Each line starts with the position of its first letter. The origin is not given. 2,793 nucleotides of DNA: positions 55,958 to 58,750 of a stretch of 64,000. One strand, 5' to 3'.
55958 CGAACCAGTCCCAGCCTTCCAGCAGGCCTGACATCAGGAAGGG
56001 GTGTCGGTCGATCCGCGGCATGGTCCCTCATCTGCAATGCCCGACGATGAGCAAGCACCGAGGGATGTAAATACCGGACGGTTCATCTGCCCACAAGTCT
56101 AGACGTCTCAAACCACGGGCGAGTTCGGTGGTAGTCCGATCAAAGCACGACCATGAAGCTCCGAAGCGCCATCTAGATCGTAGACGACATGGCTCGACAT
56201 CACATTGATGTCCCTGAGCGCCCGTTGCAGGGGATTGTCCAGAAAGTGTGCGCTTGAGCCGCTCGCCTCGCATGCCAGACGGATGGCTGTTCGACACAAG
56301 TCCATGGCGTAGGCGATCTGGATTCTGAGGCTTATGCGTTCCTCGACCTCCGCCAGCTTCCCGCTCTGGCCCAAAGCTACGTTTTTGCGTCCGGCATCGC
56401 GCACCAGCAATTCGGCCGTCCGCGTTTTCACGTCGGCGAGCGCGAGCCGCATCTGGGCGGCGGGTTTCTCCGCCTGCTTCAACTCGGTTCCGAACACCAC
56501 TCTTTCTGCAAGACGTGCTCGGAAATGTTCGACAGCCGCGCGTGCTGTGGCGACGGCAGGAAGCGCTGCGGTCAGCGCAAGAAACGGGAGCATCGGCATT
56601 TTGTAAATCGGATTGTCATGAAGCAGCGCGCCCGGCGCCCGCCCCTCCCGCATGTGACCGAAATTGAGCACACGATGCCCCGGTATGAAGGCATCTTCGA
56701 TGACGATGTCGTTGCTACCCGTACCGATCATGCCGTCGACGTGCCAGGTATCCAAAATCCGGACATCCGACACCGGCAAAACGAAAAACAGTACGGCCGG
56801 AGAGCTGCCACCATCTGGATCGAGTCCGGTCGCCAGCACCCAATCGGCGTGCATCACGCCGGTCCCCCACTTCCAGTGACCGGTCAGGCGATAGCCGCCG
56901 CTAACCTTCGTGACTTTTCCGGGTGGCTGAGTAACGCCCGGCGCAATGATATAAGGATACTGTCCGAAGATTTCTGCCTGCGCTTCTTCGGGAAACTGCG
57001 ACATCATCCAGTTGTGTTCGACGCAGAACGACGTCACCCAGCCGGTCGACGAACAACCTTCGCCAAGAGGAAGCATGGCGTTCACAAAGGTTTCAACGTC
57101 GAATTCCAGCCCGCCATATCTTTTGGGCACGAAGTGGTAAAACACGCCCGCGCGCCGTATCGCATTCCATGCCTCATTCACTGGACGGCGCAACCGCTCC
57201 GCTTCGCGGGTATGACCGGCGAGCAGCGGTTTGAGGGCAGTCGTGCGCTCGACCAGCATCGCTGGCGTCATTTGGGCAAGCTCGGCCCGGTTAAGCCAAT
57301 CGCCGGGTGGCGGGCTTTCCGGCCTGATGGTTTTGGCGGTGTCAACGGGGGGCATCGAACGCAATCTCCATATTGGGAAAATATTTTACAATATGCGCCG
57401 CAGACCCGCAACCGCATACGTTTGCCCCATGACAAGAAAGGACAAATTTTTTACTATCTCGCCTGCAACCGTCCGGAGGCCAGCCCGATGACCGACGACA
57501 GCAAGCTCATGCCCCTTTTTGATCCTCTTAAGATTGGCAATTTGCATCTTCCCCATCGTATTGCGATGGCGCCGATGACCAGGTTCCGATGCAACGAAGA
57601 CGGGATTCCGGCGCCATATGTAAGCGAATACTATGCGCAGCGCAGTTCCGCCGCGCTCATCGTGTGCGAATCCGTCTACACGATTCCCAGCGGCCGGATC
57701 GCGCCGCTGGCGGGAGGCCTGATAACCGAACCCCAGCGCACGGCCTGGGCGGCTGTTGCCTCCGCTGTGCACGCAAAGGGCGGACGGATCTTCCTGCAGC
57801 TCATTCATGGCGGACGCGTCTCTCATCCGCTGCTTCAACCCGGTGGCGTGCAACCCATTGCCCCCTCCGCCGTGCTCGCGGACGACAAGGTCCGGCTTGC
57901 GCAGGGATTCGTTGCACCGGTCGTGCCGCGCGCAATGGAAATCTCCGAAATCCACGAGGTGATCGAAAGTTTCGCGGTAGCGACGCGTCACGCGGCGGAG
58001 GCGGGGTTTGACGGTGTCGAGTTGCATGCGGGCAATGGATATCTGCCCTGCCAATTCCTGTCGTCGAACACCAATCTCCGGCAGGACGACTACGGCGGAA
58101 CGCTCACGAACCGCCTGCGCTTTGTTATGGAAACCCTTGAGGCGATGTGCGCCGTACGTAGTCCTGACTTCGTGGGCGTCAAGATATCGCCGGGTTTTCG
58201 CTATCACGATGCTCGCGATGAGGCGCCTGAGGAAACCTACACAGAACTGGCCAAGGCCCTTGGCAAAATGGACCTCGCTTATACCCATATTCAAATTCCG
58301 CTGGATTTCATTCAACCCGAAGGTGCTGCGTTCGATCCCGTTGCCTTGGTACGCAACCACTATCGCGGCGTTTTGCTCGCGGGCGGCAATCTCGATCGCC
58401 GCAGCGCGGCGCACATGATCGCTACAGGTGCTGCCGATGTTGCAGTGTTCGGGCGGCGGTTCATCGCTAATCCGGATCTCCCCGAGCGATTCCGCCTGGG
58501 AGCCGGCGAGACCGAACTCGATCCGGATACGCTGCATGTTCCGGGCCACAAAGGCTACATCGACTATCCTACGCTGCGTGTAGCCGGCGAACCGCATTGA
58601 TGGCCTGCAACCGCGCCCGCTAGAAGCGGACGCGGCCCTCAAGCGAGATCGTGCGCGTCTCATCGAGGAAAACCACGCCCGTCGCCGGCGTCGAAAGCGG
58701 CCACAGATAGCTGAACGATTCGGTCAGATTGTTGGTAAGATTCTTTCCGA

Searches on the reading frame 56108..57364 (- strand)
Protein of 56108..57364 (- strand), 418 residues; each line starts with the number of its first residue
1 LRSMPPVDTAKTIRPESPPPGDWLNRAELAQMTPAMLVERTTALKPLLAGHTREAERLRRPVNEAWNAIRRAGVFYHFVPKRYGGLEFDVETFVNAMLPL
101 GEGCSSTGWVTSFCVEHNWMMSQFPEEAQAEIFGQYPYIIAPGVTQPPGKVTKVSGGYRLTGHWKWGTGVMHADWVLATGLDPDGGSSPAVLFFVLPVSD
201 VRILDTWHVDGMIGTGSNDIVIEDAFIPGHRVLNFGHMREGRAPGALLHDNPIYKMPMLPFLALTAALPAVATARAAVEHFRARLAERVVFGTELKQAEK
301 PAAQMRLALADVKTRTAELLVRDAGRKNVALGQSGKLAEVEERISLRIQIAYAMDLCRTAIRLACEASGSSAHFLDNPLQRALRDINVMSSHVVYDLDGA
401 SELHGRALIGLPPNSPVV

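Call 3: search_protein_families(library=pfam, proteins=[window:56108-57364:-])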
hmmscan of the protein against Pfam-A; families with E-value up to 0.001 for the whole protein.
window:56108-57364:- (418 aa): 3 families
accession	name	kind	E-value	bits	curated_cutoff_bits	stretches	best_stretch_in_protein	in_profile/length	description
PF08028.16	Acyl-CoA_dh_2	-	6.8e-24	85.1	22.7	1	265-395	2-132/134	Acyl-CoA dehydrogenase, C-terminal domain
PF00441.29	Acyl-CoA_dh_1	-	6.8e-06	26.7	22.4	1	264-390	16-132/150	Acyl-CoA dehydrogenase, C-terminal domain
PF02771.21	Acyl-CoA_dh_N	-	3.5e-05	24.6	22.9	1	51-130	22-102/113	Acyl-CoA dehydrogenase, N-terminal domain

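Call 23: search_solved_structures(query=window:56108-57364:-)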
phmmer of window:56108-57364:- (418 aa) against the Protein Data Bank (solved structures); distinct sequences matched with E-value up to 0.001: 11.
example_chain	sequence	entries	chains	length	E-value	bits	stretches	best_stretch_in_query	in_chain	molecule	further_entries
2rfq_A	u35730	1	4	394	1.2e-54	189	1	37-414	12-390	3-HSA hydroxylase, oxygenase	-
3afe_A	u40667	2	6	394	3.3e-51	177.7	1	44-416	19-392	Hydroxylase, putative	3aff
5lvu_A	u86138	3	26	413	6.9e-49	170.1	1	26-416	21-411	XiaF protein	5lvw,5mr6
2jbr_A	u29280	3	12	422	4.9e-48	167.3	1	29-416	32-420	P-HYDROXYPHENYLACETATE HYDROXYLASE C2 OXYGENASE COMPONENT | P-HYDROXYPHENYLACETATE HYDROXYLASE C2:OXYGENASE COMPONENT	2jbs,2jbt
2or0_A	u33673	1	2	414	2.3e-40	142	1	40-399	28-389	Hydroxylase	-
7f72_A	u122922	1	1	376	1.4e-36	129.6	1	51-413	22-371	Rv3094c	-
7f70_A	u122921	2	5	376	4.8e-36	127.8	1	51-413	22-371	Rv3094c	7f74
5z8t_A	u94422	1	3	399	2.3e-13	53.1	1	67-386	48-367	Acyl-CoA dehydrogenase type 2 domain protein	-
5gj7_A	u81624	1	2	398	2.8e-13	52.8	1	67-386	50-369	Acyl-CoA dehydrogenase type 2 domain protein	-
5ol2_C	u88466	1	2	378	5.1e-06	28.9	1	44-390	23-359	Acyl-CoA dehydrogenase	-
4u83_A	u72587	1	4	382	0.00014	24.2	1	266-390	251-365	Acyl-CoA dehydrogenase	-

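Call 24: search_protein_families(library=ncbifam, proteins=[window:56108-57364:-], max_evalue=0.00001)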
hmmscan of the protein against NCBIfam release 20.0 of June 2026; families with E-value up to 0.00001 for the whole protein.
window:56108-57364:- (418 aa): 4 families
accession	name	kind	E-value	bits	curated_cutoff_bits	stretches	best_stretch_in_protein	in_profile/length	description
NF045629.1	monooxsub_HsaA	equivalog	5.9e-75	252.4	450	1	39-414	2-379/383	3-hydroxy-9,10-secoandrosta-1,3,5(10)-triene-9,17-dione monooxygenase oxygenase subunit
NF045920.1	HphnlacHdxOX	equivalog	9e-65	219.1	650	1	37-415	1-381/384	p-hydroxyphenylacetate 3-hydroxylase oxygenase component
TIGR04022.1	sulfur_SfnB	equivalog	4.7e-09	35.6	430.9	1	150-335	134-307/391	SfnB family sulfur acquisition oxidoreductase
NF049984.1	Rv1679_FadE16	equivalog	5.4e-06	25.9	600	0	53-129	17-93/371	Rv1679 family acyl-CoA dehydrogenase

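Call 75: find_related_loci(query=window:56108-57355:-, collection=metagenome_contigs, flank=7000)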
Query window:56108-57355:- (415 aa) in metagenome_contigs; peptide patterns used: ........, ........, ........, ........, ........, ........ (x = any residue, [..] = any of these).
143 stretches matched a pattern; 75 encode a relative of the query (tblastn E <= 1e-3); 75 distinct loci.
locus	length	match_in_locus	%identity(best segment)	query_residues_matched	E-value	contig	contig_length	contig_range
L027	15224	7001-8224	74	8-415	0e+0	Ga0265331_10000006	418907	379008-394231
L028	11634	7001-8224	73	8-415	0e+0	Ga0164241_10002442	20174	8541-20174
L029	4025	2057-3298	72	6-415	0e+0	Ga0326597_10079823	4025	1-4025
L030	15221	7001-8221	71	9-415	0e+0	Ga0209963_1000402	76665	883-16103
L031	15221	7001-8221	71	9-415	0e+0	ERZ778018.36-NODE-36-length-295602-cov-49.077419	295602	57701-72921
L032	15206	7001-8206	70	15-415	0e+0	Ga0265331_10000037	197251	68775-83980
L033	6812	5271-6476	70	15-415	0e+0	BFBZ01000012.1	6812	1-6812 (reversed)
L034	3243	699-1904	70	15-415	0e+0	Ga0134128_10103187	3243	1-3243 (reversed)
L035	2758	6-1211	69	15-415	0e+0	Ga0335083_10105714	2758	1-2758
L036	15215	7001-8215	69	11-415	0e+0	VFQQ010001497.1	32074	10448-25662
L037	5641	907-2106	69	15-414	0e+0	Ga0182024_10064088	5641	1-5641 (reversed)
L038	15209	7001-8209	64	15-414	2e-177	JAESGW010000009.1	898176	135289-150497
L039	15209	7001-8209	64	15-414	4e-177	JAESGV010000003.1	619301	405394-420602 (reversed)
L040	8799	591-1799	64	15-414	2e-176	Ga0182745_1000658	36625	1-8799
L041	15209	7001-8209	64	15-414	2e-176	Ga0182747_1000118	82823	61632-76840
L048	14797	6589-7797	63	15-414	8e-172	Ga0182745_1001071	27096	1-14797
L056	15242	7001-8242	60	3-412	9e-169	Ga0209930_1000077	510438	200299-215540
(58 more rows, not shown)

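Call 79: search_protein_families(library=pfam, proteins=[L032:5775-6950:+, L032:8223-8696:+, L032:8697-9341:-, L032:9990-11354:+, L032:11386-12069:-, L032:2771-3289:+, L030:715-1821:-, L030:8974-9453:-, L030:9643-10611:-, L030:10608-12014:-], max_evalue=0.0001)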
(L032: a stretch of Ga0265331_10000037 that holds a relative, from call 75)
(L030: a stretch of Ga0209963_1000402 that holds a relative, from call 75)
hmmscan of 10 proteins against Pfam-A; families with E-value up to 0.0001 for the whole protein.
L032:5775-6950:+ (391 aa): 1 family
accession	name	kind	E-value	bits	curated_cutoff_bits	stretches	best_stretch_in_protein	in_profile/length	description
PF00724.26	Oxidored_FMN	-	1.7e-58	199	27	1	29-320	2-305/342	NADH:flavin oxidoreductase / NADH oxidase family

L032:8223-8696:+ (157 aa): 1 family
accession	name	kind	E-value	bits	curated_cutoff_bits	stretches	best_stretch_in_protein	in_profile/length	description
PF11578.13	DUF3237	-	3e-37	128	24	1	6-156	3-149/149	Protein of unknown function (DUF3237)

L032:8697-9341:- (214 aa): 2 families
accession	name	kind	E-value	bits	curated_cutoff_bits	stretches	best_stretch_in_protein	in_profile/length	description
PF02525.22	Flavodoxin_2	-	2.2e-36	125.9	27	1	10-199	2-190/198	Flavodoxin-like fold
PF03358.20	FMN_red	-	2.4e-06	27.7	24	1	11-162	3-125/152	NADPH-dependent FMN reductase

L032:9990-11354:+ (454 aa): 1 family
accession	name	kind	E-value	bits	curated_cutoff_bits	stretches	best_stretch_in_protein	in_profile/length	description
PF00724.26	Oxidored_FMN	-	8.4e-45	153.9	27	1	31-378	4-340/342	NADH:flavin oxidoreductase / NADH oxidase family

L032:11386-12069:- (227 aa): 1 family
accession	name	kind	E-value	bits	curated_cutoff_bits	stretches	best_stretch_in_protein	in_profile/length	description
PF07589.16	PEP-CTERM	-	3.3e-06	27.4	20.7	1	202-224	2-24/24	PEP-CTERM motif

L032:2771-3289:+ (172 aa): 3 families
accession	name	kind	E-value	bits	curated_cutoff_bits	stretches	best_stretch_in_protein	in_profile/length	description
PF01047.28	MarR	-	4e-13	49.5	24.6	1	47-104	1-58/59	MarR family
PF12802.13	MarR_2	-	2.1e-09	37.9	27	1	45-103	1-60/61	MarR family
PF13412.12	HTH_24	-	5.2e-07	29.6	21.9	1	55-94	9-48/48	Winged helix-turn-helix DNA-binding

L030:715-1821:- (368 aa): 1 family
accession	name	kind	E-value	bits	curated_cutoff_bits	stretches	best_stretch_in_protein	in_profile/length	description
PF00724.26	Oxidored_FMN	-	6.8e-55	187.1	27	1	7-298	2-305/342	NADH:flavin oxidoreductase / NADH oxidase family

L030:8974-9453:- (159 aa): 0 families

L030:9643-10611:- (322 aa): 3 families
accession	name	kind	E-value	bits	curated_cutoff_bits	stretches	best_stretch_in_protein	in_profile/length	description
PF02433.20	FixO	-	8.5e-37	127.2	29.6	1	13-139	16-143/219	Cytochrome C oxidase, mono-heme subunit/FixO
PF00034.26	Cytochrom_C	-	2.3e-21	77.3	21.3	1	215-297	2-85/90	Cytochrome c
PF13442.11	Cytochrome_CBB3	-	1.7e-16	60.7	27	1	214-297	3-67/68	Cytochrome C oxidase, cbb3-type, subunit III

L030:10608-12014:- (468 aa): 1 family
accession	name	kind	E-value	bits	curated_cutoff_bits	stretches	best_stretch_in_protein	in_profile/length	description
PF00115.25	COX1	-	2.4e-73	247.9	34.8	1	22-432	4-436/436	Cytochrome C and Quinol oxidase polypeptide I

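Call 80: search_solved_structures(query=L032:5775-6950:+, max_evalue=1e-20, show_alignments=1)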
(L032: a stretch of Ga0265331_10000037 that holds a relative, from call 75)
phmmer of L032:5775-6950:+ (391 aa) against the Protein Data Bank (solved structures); distinct sequences matched with E-value up to 1e-20: 128 (the best 60 are shown).
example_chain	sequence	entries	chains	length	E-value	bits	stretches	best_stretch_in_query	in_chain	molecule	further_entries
4b5n_A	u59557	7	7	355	1.6e-41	145.7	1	22-239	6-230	OXIDOREDUCTASE, FMN-BINDING | NAD(P)H:flavin oxidoreductase Sye4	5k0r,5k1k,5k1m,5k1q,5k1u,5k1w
8e5h_A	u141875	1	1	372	3.6e-41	144.5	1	27-373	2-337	NADH:flavin oxidoreductase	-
4ab4_A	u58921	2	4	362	6.9e-38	133.7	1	27-232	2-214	XENOBIOTIC REDUCTASE B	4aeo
1vji_A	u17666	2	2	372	3.1e-37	131.5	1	27-252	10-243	12-oxophytodienoate reductase (OPR1) | 12-oxophytodienoate reductase 1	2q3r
1icp_A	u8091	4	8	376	3.7e-37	131.3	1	17-256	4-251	12-OXOPHYTODIENOATE REDUCTASE 1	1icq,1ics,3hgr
4jic_A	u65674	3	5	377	1.4e-36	129.4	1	27-238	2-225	GTN Reductase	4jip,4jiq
5n6g_A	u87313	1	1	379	1.4e-36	129.4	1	27-238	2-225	GTN Reductase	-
3gka_A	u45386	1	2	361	4.9e-36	127.6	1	27-231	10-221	N-ethylmaleimide reductase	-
5epd_A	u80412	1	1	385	9.8e-36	126.6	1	23-239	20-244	Glycerol trinitrate reductase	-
2gou_A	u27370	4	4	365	1.3e-34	122.9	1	28-245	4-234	oxidoreductase, FMN-binding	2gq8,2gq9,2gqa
4awu_A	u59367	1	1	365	3.1e-34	121.7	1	28-245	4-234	OXIDOREDUCTASE, FMN-BINDING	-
4aws_A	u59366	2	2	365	3.1e-34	121.7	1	28-244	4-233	SYE1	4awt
5dxx_A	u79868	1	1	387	1.1e-33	119.9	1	28-245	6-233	Artemisinic aldehyde Delta(11(13)) reductase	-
3hgo_A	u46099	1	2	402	2.1e-33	118.9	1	21-239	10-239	12-oxophytodienoate reductase 3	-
2r14_A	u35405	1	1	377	2.3e-33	118.8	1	22-280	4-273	Morphinone reductase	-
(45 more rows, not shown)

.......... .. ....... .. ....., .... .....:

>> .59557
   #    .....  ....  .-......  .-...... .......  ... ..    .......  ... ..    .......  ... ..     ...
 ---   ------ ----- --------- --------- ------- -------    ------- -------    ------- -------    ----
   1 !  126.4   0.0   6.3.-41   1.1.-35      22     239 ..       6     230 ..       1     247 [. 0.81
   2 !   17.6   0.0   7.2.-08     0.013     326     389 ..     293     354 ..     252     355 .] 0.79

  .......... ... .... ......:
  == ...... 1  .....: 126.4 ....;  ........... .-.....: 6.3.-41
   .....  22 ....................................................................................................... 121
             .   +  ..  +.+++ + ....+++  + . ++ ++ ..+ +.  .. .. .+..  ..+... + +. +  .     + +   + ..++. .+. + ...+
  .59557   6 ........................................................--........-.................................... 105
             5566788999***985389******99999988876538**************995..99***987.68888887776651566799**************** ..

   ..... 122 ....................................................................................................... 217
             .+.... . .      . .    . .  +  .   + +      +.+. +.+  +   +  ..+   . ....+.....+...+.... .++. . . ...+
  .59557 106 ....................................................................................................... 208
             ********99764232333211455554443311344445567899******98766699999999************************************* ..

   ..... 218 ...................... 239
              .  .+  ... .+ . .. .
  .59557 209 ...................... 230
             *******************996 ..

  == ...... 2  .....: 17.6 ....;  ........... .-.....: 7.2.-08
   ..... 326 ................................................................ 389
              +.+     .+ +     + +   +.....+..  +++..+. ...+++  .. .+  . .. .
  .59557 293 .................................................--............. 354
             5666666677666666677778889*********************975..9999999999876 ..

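Call 84: search_protein_families(library=pfam, proteins=[L038:4753-6276:+, L038:8318-10057:+, L038:12174-12929:+, L038:12926-13459:+, L056:4524-5699:-, L056:11568-12842:+, L056:12596-13576:+, L027:5538-6686:+, L027:8922-9791:+, L027:9804-10994:+], max_evalue=0.0001)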
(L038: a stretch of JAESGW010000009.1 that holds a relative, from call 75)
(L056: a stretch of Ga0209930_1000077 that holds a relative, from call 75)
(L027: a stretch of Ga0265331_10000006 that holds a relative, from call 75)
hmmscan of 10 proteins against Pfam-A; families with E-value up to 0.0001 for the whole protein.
L038:4753-6276:+ (507 aa): 1 family
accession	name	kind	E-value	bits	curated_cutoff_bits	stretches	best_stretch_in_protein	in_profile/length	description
PF07690.21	MFS_1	-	1.6e-41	142.8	33.4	1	88-369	1-267/347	Major Facilitator Superfamily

L038:8318-10057:+ (579 aa): 3 families
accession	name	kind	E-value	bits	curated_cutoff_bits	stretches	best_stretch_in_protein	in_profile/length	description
PF00884.28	Sulfatase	-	7.9e-44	150.6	25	1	51-412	1-301/301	Sulfatase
PF16347.10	SGSH_C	-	1.3e-07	32.3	29.3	0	362-421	3-60/154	N-sulphoglucosamine sulphohydrolase, C-terminal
PF02995.22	DUF229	-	3.3e-07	29.8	25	1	318-368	304-354/496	Protein of unknown function (DUF229)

L038:12174-12929:+ (251 aa): 2 families
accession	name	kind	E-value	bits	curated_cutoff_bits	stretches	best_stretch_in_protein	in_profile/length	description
PF03358.20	FMN_red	-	7.5e-33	113.7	24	1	60-214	2-151/152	NADPH-dependent FMN reductase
PF02525.22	Flavodoxin_2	-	4.8e-06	26.9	27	1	61-182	3-137/198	Flavodoxin-like fold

L038:12926-13459:+ (177 aa): 4 families
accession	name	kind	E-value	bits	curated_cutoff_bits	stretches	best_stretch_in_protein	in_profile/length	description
PF01047.28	MarR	-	1.4e-11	44.5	24.6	1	43-100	2-59/59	MarR family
PF12802.13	MarR_2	-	1.9e-09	38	27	1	40-99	1-61/61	MarR family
PF13463.12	HTH_27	-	7.5e-07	29.8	22.2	1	55-107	15-67/68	Winged helix DNA-binding domain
PF13412.12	HTH_24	-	5e-06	26.4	21.9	1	50-89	9-48/48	Winged helix-turn-helix DNA-binding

L056:4524-5699:- (391 aa): 4 families
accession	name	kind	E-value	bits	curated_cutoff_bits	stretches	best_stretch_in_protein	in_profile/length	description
PF00441.29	Acyl-CoA_dh_1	-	4.2e-37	128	22.4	1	233-380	1-148/150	Acyl-CoA dehydrogenase, C-terminal domain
PF02770.24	Acyl-CoA_dh_M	-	2.3e-14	53.7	33.3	1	127-203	2-80/97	Acyl-CoA dehydrogenase, middle domain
PF08028.16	Acyl-CoA_dh_2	-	1.3e-09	38.9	22.7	1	249-366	2-129/134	Acyl-CoA dehydrogenase, C-terminal domain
PF02771.21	Acyl-CoA_dh_N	-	4.2e-07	30.8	22.9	1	8-121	4-112/113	Acyl-CoA dehydrogenase, N-terminal domain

L056:11568-12842:+ (424 aa): 0 families

L056:12596-13576:+ (326 aa): 0 families

L027:5538-6686:+ (382 aa): 0 families

L027:8922-9791:+ (289 aa): 1 family
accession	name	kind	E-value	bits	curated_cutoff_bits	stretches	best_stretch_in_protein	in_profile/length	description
PF00582.32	Usp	-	1.1e-10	42.7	24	1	198-289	45-141/141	Universal stress protein family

L027:9804-10994:+ (396 aa): 1 family
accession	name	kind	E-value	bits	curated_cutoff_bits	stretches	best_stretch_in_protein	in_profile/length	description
PF01734.28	Patatin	-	4.8e-27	95.9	27.7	1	74-260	1-187/191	Patatin-like phospholipase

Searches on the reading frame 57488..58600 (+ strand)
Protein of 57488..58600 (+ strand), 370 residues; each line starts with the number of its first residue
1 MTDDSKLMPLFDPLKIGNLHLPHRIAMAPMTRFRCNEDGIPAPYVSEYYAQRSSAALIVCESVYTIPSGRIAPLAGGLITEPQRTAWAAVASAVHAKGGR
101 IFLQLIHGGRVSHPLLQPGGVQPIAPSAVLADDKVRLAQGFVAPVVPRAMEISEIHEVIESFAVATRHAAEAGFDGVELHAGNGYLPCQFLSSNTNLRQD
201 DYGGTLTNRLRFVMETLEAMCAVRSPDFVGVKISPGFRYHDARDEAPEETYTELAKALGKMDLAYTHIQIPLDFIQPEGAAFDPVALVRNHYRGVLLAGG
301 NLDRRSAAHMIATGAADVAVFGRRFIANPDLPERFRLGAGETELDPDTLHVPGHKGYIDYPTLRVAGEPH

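Call 3: search_protein_families(library=pfam, proteins=[window:57488-58600:+])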
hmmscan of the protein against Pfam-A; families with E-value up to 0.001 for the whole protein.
window:57488-58600:+ (370 aa): 1 family
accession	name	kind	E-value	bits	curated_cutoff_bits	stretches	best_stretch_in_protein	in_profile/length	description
PF00724.26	Oxidored_FMN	-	1.5e-66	225.4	27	1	10-336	2-336/342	NADH:flavin oxidoreductase / NADH oxidase family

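Call 24: search_protein_families(library=ncbifam, proteins=[window:57488-58600:+], max_evalue=0.00001)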
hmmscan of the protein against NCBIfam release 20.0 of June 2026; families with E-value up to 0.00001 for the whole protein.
window:57488-58600:+ (370 aa): 8 families
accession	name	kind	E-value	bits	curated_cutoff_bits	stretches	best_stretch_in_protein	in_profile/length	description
NF007899.0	PRK10605.1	subfamily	9.7e-85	285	403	1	8-363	4-365/365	N-ethylmaleimide reductase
NF006101.0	PRK08255.1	equivalog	4.1e-41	140.9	1078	1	5-329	394-724/768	bifunctional salicylyl-CoA 5-hydroxylase/oxidoreductase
TIGR03997.1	mycofact_OYE_2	equivalog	2.2e-40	138.7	793.15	1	10-338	2-330/645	mycofactocin system FadH/OYE family oxidoreductase 2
NF010047.0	PRK13523.1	equivalog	1.2e-36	126.5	431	1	9-234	4-217/339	NADPH dehydrogenase NamA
NF041087.1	bile_acid_BaiCD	equivalog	1.6e-30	105.9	825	1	10-220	4-202/642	bile acid Fe-S flavoenzyme BaiCD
NF045592.1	bili_reduct_N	equivalog_domain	2.2e-22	79.7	425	1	10-220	2-200/363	bilirubin reductase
NF045599.1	bili_reduct_long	exception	3.7e-21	75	750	1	10-222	1-202/641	bilirubin reductase, long form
TIGR03996.1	mycofact_OYE_1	hypoth_equivalog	1.8e-16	59.8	627.9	1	83-222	74-199/633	mycofactocin system FadH/OYE family oxidoreductase 1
